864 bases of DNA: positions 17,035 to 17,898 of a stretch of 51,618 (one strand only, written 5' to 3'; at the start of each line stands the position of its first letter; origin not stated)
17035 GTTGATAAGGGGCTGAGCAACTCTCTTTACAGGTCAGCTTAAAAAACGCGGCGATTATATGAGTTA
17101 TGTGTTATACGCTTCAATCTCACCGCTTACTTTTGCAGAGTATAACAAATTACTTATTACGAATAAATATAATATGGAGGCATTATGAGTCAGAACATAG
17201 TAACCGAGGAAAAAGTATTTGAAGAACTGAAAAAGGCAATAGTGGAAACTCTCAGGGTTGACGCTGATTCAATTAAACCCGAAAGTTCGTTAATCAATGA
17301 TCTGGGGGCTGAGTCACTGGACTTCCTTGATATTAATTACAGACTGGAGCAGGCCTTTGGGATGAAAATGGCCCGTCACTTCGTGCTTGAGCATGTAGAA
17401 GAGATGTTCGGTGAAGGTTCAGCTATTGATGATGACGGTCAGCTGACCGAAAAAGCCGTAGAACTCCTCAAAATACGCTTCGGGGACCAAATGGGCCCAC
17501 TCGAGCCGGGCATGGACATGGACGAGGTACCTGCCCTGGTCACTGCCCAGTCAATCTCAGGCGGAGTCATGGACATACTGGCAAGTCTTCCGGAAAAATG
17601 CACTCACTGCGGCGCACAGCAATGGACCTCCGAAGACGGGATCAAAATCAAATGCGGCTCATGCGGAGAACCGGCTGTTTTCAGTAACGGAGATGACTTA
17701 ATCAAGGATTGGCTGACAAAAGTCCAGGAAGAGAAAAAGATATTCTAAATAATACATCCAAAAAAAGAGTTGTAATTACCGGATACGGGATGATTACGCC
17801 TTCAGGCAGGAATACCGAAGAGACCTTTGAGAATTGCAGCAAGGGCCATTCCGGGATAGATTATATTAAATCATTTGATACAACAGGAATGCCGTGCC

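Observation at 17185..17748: Acyl carrier protein fused to a C-terminal zinc-ribbon (CxxC-x14-CxxC)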

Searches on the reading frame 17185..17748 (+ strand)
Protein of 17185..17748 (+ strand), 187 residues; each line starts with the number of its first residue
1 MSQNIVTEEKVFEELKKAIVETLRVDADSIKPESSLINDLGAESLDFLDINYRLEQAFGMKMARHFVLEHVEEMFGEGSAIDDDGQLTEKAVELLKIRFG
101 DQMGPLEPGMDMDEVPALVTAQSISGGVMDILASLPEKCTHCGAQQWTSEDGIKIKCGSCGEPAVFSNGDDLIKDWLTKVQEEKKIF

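Call 5: search_protein_families(library=pfam, proteins=[window:17185-17748:+], max_evalue=10)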
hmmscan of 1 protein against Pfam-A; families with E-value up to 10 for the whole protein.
window:17185-17748:+ (187 aa): 12 families
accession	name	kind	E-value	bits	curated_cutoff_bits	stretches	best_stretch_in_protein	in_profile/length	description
PF00550.31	PP-binding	-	1.1e-07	32.4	20.8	1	14-70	2-57/67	Phosphopantetheine attachment site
PF23458.2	DUF7130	-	0.072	13.4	35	1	126-146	60-80/89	Domain of unknown function (DUF7130)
PF13248.11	Zn_ribbon_3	-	0.12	12.4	27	1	137-144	17-24/26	zinc-ribbon domain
PF23297.2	ACP_SdgA_C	-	0.13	12.8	27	1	6-62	6-61/95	Highly reducing polyketide synthase sdgA, C-terminal ACP domain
PF21349.2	RUBY_RBDX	-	0.19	11.7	26.5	1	134-146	14-26/30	Rubrerythrin, rubredoxin-like domain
PF11781.13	Zn_ribbon_RRN7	-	0.22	11.6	27.1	1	137-152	5-20/32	Zinc-finger of RNA-polymerase I-specific TFIIB, Rrn7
PF13451.12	zf_Tbcl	-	0.38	11.2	24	1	154-170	4-20/48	Probable treble clef domain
PF22289.1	DmmA-like_C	-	0.73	10.3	27.4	1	139-161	4-25/44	Dimethylamine monooxygenase subunit DmmA-like, C-terminal domain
PF13719.11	Zn_ribbon_5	-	1.4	9.2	29.3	1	150-162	21-33/37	zinc-ribbon domain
PF13717.11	Zn_ribbon_4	-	3.3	8.2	30.3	0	150-162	21-33/36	zinc-ribbon domain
PF00037.32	Fer4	-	3.5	8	21.1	1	136-144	5-13/24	4Fe-4S binding domain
PF18547.6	HalOD2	-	5.3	7.5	27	0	135-152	1-17/52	Halobacterial output domain 2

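Call 6: search_protein_families(library=ncbifam, proteins=[window:17185-17748:+], max_evalue=10)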
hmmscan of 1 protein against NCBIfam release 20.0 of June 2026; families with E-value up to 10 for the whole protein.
window:17185-17748:+ (187 aa): 22 families
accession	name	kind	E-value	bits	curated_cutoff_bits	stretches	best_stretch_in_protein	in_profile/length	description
NF002148.0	PRK00982.1-2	subfamily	1.3e-14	53.8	71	1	8-63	2-57/79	acyl carrier protein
NF002150.0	PRK00982.1-4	subfamily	1.3e-12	47.8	66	1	7-63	2-58/80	acyl carrier protein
NF005079.0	PRK06508.1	equivalog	3.1e-12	46.7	83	1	11-66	4-59/93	acyl carrier protein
TIGR00517.1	acyl_carrier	equivalog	5e-12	45.5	70.45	1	9-63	2-56/77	acyl carrier protein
NF002151.0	PRK00982.1-5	equivalog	1.1e-10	41.4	92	1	11-62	4-55/78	acyl carrier protein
NF002149.0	PRK00982.1-3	equivalog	1.7e-10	40.7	106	1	11-62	4-55/78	acyl carrier protein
NF006031.0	PRK08172.1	equivalog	4.8e-09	36.8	76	1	14-63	8-57/82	acyl carrier protein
NF003757.0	PRK05350.1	equivalog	1.1e-08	35.1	65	1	7-63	3-59/83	acyl carrier protein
NF002147.0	PRK00982.1-1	equivalog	1.1e-05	25.2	84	1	6-62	3-59/83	acyl carrier protein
NF040636.1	AcpM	exception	0.00016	21.6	146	1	7-62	2-57/93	meromycolate extension acyl carrier protein AcpM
NF058660.1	cispen_ACP_AmcB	equivalog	0.00054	20.1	80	1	14-63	5-56/80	cispentacin biosynthesis acyl carrier protein AmcB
NF009104.0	PRK12449.1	equivalog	0.0017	18.2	70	1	7-64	2-59/80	acyl carrier protein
NF006617.0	PRK09184.1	subfamily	0.0018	18.2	70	1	5-62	8-69/96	phosphopantetheine-binding protein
NF037940.1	PKS_MbtD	equivalog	0.0093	14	1150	1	7-63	902-958/978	mycobactin polyketide synthase MbtD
NF004533.0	PRK05883.1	equivalog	0.012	15.4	72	1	7-61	20-74/100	acyl carrier protein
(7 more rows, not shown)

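Call 7: find_homologous_proteins(query=window:17185-17745:+, max_evalue=0.001)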
Query window:17185-17745:+ (187 aa): 731 proteins with E <= 0.001 among 812 candidates; the best 120 are listed.
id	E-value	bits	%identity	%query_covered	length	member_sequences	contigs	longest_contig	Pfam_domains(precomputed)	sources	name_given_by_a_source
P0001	2.5e-110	384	94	100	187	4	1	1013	PF00550.32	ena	-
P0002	5.2e-106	370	90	100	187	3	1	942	PF00550.32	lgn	-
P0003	2.2e-102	358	86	100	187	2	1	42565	PF00550.32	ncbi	-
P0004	1.3e-97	343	83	100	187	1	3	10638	PF00550.32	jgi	jgi:acyl carrier protein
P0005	3.6e-96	338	83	100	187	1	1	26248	PF00550.32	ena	-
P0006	7.0e-96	337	81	100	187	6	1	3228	PF00550.32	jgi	jgi:acyl carrier protein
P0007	2.4e-95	335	80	100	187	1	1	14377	PF00550.32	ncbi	-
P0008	2.9e-95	335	80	100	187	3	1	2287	PF00550.32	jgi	jgi:acyl carrier protein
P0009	2.4e-94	332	80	100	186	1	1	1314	PF00550.32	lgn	-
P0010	3.1e-94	332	80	100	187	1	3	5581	PF00550.32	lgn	-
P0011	3.2e-94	331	78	100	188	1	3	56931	PF00550.32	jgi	jgi:acyl carrier protein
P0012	3.5e-94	331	81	100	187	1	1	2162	PF00550.32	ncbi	-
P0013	3.8e-94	331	79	100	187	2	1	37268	PF00550.32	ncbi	-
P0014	4.4e-94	331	82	100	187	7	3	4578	PF00550.32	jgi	jgi:acyl carrier protein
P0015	4.6e-94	331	80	100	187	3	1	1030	PF00550.32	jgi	jgi:acyl carrier protein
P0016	5.3e-94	331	79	100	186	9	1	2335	PF00550.32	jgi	jgi:acyl carrier protein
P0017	5.4e-94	331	80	100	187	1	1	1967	PF00550.32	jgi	-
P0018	9.1e-94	330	78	100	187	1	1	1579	PF00550.32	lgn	-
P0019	1.1e-93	330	80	100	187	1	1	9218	PF00550.32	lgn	-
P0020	1.3e-93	330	80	100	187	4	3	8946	PF00550.32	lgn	-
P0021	2.6e-93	328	79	100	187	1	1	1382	PF00550.32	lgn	-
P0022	3.0e-93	328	77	100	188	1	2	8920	PF00550.32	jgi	jgi:acyl carrier protein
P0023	8.2e-93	327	80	100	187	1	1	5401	PF00550.32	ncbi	ncbi:MAG: phosphopantetheine-binding protein [Nitrospirota bacterium]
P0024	8.5e-93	327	79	100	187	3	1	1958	PF00550.32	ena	-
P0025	8.7e-93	327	79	100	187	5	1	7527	PF00550.32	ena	-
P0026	9.0e-93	327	79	100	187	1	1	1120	PF00550.32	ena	-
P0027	1.3e-92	326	79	100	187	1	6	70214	PF00550.32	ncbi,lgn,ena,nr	ncbi:MAG TPA: hypothetical protein DDX85_14040 [Nitrospiraceae bacterium]|nr:hypothetical protein [N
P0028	1.4e-92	326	78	100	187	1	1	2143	PF00550.32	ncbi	-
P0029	1.6e-92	326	78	100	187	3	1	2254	PF00550.32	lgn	-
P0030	1.6e-92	326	77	100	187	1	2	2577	PF00550.32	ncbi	-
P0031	1.7e-92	326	77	100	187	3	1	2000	PF00550.32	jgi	jgi:acyl carrier protein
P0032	1.7e-92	326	79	100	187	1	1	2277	PF00550.32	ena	-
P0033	2.2e-92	326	78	100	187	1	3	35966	PF00550.32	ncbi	-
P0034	2.2e-92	325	78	100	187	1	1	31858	PF00550.32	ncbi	-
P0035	3.3e-92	325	79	100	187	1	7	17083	PF00550.32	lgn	-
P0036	3.5e-92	325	77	100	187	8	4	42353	PF00550.32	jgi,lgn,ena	-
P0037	4.2e-92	325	78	100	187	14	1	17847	PF00550.32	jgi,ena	-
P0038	6.6e-92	324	76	100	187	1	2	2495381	PF00550.32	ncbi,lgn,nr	ncbi:MAG: hypothetical protein JSV11_11935 [Nitrospiraceae bacterium]|nr:MAG: hypothetical protein J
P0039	6.9e-92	324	76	100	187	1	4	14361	PF00550.32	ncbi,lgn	-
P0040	7.1e-92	324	76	100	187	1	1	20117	PF00550.32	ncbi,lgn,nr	ncbi:MAG: hypothetical protein HZA14_00790 [Nitrospirae bacterium]|nr:hypothetical protein [Nitrospi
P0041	9.9e-92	323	76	100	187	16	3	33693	PF00550.32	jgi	jgi:acyl carrier protein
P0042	1.0e-91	323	76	100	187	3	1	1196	PF00550.32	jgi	-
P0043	1.2e-91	323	78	100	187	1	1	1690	PF00550.32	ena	-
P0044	1.4e-91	323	77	100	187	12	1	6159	PF00550.32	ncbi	-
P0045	1.5e-91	323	76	100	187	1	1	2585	PF00550.32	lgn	-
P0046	1.8e-91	323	78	100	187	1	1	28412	PF00550.32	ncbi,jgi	jgi:acyl carrier protein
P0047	1.8e-91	323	77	100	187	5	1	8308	PF00550.32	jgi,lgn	jgi:acyl carrier protein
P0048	2.8e-91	322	76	100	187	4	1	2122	PF00550.32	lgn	-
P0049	2.9e-91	322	77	100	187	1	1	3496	PF00550.32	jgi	jgi:acyl carrier protein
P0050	2.9e-91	322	78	100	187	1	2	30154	PF00550.32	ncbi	-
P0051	3.7e-91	321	75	100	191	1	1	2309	PF00550.32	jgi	jgi:acyl carrier protein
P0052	3.9e-91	321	75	100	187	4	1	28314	PF00550.32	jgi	jgi:acyl carrier protein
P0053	4.7e-91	321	76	100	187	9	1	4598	PF00550.32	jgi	jgi:acyl carrier protein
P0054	6.3e-91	321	75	100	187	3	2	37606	PF00550.32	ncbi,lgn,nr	ncbi:MAG: hypothetical protein HY808_13630 [Nitrospirae bacterium]|nr:hypothetical protein [Nitrospi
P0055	7.5e-91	320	76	100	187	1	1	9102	PF00550.32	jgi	jgi:acyl carrier protein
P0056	7.7e-91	320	76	100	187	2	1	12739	PF00550.32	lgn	-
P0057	8.6e-91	320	76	100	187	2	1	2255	PF00550.32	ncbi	-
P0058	9.3e-91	320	76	100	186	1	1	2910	PF00550.32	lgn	-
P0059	9.6e-91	320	77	100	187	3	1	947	PF00550.32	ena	-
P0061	1.0e-90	320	78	100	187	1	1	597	PF00550.32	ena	-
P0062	1.3e-90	320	75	100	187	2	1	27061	PF00550.32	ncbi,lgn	-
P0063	2.0e-90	319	75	100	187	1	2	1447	PF00550.32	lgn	-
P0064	2.0e-90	319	77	100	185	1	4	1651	PF00550.32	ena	-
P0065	3.1e-90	318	78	100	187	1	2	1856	PF00550.32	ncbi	-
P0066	3.4e-90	318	77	100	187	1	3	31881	PF00550.32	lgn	-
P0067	4.3e-90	318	77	100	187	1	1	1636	PF00550.32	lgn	-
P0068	5.0e-90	318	75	100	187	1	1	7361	PF00550.32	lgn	-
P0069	6.0e-90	318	76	100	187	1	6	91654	PF00550.32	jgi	jgi:acyl carrier protein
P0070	9.6e-90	317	76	100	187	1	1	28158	PF00550.32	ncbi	-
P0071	1.7e-89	316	76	100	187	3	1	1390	PF00550.32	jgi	-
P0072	2.2e-89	316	76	100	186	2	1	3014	PF00550.32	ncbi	-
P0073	2.4e-89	316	74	100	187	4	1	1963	PF00550.32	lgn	-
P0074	2.4e-89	316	75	100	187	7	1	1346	PF00550.32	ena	-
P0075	2.8e-89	315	76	100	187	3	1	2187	PF00550.32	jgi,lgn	-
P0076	2.8e-89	315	75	100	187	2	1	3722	PF00550.32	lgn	-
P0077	3.3e-89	315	75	100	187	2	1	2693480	PF00550.32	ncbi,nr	ncbi:MAG: acyl carrier protein [Nitrospiraceae bacterium]|nr:MAG: acyl carrier protein [Nitrospirace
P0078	3.5e-89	315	76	100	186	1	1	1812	PF00550.32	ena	-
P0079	4.3e-89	315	76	100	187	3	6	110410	PF00550.32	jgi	jgi:acyl carrier protein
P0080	4.9e-89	315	76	100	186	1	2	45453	PF00550.32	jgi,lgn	-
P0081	5.2e-89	314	76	100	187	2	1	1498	PF00550.32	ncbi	-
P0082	5.5e-89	314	74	100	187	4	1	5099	PF00550.32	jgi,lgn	jgi:acyl carrier protein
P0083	6.4e-89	314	75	100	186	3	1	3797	PF00550.32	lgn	-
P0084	1.3e-88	313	75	100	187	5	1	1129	PF00550.32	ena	-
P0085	1.9e-88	313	75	100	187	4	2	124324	PF00550.32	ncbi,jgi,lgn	jgi:acyl carrier protein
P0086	2.4e-88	312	76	100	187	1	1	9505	PF00550.32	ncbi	-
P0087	3.4e-88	312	75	100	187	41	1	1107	PF00550.32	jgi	jgi:acyl carrier protein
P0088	4.0e-88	312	73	100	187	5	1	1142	PF00550.32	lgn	-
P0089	5.1e-88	311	76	100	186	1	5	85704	PF00550.32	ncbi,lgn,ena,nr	ncbi:MAG: hypothetical protein ISR96_04725 [Nitrospira sp.]|nr:hypothetical protein [bacterium] MBL7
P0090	5.1e-88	311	76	96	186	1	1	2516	PF00550.32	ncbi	-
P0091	7.2e-88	311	75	100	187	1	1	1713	PF00550.32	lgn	-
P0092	7.9e-88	311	74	100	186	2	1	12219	PF00550.32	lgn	-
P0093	9.1e-88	310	74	100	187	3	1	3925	PF00550.32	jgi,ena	-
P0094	9.8e-88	310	75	100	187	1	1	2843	PF00550.32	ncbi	-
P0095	1.4e-87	310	75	100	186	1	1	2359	PF00550.32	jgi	jgi:acyl carrier protein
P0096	1.6e-87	310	75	100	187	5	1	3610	PF00550.32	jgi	-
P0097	1.7e-87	310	75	100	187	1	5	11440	PF00550.32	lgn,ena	-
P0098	2.3e-87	309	74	100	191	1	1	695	PF00550.32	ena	-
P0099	2.7e-87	309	73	100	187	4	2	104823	PF00550.32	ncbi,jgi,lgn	-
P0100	2.7e-87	309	74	100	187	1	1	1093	PF00550.32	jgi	jgi:acyl carrier protein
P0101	2.9e-87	309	74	100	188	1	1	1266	PF00550.32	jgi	-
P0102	3.2e-87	309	73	96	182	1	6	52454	PF00550.32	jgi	jgi:acyl carrier protein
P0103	3.9e-87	308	72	100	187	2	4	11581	PF00550.32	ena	-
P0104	4.2e-87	308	74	100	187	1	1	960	PF00550.32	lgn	-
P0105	4.7e-87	308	74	100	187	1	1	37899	PF00550.32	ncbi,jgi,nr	ncbi:MAG: hypothetical protein C4560_04605 [Nitrospiraceae bacterium]|nr:MAG: hypothetical protein C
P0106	4.9e-87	308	75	100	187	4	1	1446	PF00550.32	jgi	-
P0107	5.8e-87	308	73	100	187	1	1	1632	PF00550.32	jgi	jgi:acyl carrier protein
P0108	6.8e-87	308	73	100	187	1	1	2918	PF00550.32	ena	-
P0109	7.5e-87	307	74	100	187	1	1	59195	PF00550.32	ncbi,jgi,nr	ncbi:MAG: hypothetical protein C4526_05075 [Nitrospiraceae bacterium]|nr:MAG: hypothetical protein C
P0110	7.8e-87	307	73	100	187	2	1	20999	PF00550.32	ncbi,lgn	-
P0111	8.1e-87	307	74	100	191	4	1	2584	PF00550.32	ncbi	-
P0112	9.0e-87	307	75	97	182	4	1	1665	PF00550.32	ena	-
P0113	9.6e-87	307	74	100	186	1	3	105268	PF00550.32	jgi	jgi:acyl carrier protein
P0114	1.2e-86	307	75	100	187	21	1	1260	PF00550.32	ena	-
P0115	1.4e-86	307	76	100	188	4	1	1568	PF00550.32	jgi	-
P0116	1.6e-86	306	74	100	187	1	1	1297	PF00550.32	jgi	jgi:acyl carrier protein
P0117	1.7e-86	306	73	100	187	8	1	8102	PF00550.32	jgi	-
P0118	1.8e-86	306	74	100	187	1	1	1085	PF00550.32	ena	-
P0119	2.5e-86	306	73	100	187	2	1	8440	PF00550.32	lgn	-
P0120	2.7e-86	306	73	100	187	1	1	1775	PF00550.32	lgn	-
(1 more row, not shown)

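Call 8: search_solved_structures(query=window:17185-17745:+, max_evalue=1, show_alignments=2)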
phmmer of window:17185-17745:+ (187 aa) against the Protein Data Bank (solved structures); distinct sequences matched with E-value up to 1: 100 (the best 60 are shown).
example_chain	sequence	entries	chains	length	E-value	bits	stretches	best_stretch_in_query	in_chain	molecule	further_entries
2kw2_A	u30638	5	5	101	4.4e-09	39.4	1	11-65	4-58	Specialized acyl carrier protein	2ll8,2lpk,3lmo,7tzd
8jfn_B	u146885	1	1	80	2e-08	37.2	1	11-63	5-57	Acyl carrier protein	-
8jfg_G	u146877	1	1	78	2.4e-08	37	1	11-63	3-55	Acyl carrier protein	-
8jfh_E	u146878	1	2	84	2.5e-08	36.9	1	11-63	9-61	Acyl carrier protein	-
4zjb_G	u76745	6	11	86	2.5e-08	36.9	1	11-63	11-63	Acyl carrier protein | Acyl carrier protein,Acyl carrier protein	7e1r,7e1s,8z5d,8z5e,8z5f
5h9g_A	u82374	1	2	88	2.9e-08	36.7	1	11-63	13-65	Acyl carrier protein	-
6lvt_A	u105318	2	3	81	5e-08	35.9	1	7-63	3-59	Acyl carrier protein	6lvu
8jfi_G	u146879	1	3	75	6.9e-08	35.4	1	12-63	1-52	Acyl carrier protein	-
8f5i_A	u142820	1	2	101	7.9e-08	35.3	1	11-63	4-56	Specialized acyl carrier protein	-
5h9h_A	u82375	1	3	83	1e-07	34.9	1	11-63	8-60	Acyl carrier protein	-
1x3o_A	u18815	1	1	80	1.4e-07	34.5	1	6-63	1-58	acyl carrier protein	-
2n57_A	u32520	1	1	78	2.2e-07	33.8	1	12-62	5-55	Acyl carrier protein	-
2l0q_A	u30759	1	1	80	5.7e-07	32.5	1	11-62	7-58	Acyl carrier protein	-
6ihc_G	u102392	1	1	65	9.7e-07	31.7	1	17-63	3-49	holo-form acyl carrier protein (holo-ACP)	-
4dxe_H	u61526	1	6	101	1.8e-06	30.9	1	11-62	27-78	Acyl carrier protein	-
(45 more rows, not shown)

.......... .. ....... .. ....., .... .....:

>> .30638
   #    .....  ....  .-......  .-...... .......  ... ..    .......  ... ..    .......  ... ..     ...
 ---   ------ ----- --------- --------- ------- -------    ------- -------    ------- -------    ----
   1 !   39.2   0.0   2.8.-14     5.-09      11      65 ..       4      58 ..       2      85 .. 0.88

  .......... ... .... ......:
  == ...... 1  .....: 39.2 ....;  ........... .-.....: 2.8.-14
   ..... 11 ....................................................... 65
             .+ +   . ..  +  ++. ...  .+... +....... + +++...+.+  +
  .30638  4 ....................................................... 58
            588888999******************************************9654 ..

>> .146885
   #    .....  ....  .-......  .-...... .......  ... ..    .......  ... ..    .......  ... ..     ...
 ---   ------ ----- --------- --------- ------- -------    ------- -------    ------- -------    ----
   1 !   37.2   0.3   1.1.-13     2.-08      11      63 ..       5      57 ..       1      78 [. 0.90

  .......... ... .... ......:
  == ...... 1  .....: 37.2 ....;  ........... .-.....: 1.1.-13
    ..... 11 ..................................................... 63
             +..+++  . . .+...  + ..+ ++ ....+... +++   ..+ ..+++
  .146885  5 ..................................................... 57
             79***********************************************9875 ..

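Call 18: find_encoding_contigs(protein=P0077, flank=10000, max_places=2)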
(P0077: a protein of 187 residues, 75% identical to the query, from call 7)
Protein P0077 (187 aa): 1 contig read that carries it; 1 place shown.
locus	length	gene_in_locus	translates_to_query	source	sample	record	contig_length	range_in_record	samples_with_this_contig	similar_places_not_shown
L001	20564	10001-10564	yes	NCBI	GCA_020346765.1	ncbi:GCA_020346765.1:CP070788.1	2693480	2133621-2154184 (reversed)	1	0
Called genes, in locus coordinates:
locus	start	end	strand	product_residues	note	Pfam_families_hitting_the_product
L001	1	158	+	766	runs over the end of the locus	PF07244:POTRA, PF08478:POTRA_1 (faint), PF25282:POTRA1_3_Toc75 (faint), PF07244:POTRA, PF08479:POTRA_2 (faint), PF07244:POTRA, PF01103:Omp85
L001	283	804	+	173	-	PF03938:OmpH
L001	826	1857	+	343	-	PF04613:LpxD, PF25084:LbH_EIF2B (faint), PF25087:GMPPB_C (faint), PF00132:Hexapep (weak), PF14602:Hexapep_2 (faint), PF00132:Hexapep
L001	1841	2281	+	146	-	PF22817:ApeP-like, PF07977:FabA, PF22818:ApeI-like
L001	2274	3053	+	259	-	PF00132:Hexapep (weak), PF25084:LbH_EIF2B (faint), PF25087:GMPPB_C (weak), PF00132:Hexapep, PF13720:Acetyltransf_11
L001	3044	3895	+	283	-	PF17930:LpxI_N, PF06230:LpxI_C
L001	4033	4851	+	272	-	-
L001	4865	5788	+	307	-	PF01408:GFO_IDH_MocA, PF22725:GFO_IDH_MocA_C3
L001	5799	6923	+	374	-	PF01041:DegT_DnrJ_EryC1, PF01053:Cys_Met_Meta_PP (weak)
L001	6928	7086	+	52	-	-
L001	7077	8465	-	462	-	PF01464:SLT, PF01476:LysM, PF23446:LysM1_NFP_LYK (faint), PF23473:LysM3_LYK4_5 (faint), PF01476:LysM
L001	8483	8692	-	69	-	-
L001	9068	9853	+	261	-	PF00106:adh_short, PF08659:KR, PF13561:adh_short_C2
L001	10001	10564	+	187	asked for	PF00550:PP-binding (weak)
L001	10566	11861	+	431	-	PF00109:ketoacyl-synt, PF02801:Ketoacyl-synt_C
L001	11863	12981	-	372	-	-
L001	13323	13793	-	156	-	PF00027:cNMP_binding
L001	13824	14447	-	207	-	PF05494:MlaC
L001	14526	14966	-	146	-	PF02470:MlaD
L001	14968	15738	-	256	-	PF00005:ABC_tran, PF13304:AAA_21 (weak)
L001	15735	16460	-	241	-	PF02405:MlaE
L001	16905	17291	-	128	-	PF22478:DUF6982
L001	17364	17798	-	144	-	PF00027:cNMP_binding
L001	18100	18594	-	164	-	PF00731:AIRC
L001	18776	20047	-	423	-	PF02844:GARS_N, PF01071:GARS_A, PF02655:ATP-grasp_3 (weak), PF02843:GARS_C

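Call 19: search_protein_representatives(protein=window:17185-17745:+)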
Query: 187 residues. Proteins with E-value up to 0.001 (for the whole library): 1831; up to 1e-10: 143; up to 1e-30: 15. The best 150 are listed.
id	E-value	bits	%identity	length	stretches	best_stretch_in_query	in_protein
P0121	2.8e-75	268.1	66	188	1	1-187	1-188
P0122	2.6e-51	190.0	49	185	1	1-182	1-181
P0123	6.1e-50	185.5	47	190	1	1-187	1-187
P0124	1.6e-47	177.7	85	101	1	1-101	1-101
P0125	2.8e-47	176.9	49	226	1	3-178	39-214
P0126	9.0e-46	172.0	44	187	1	8-187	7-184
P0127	6.0e-45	169.3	45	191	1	3-178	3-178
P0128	5.0e-41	156.5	71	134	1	1-102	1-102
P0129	2.5e-40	154.2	41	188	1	2-183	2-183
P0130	9.1e-40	152.4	61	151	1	62-175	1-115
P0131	6.4e-34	133.4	73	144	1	38-127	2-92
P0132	9.1e-34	132.8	80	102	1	1-79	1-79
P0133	1.7e-33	132.0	55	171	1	1-119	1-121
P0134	1.3e-31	125.9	81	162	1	1-79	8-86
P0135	8.8e-31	123.1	66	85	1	105-187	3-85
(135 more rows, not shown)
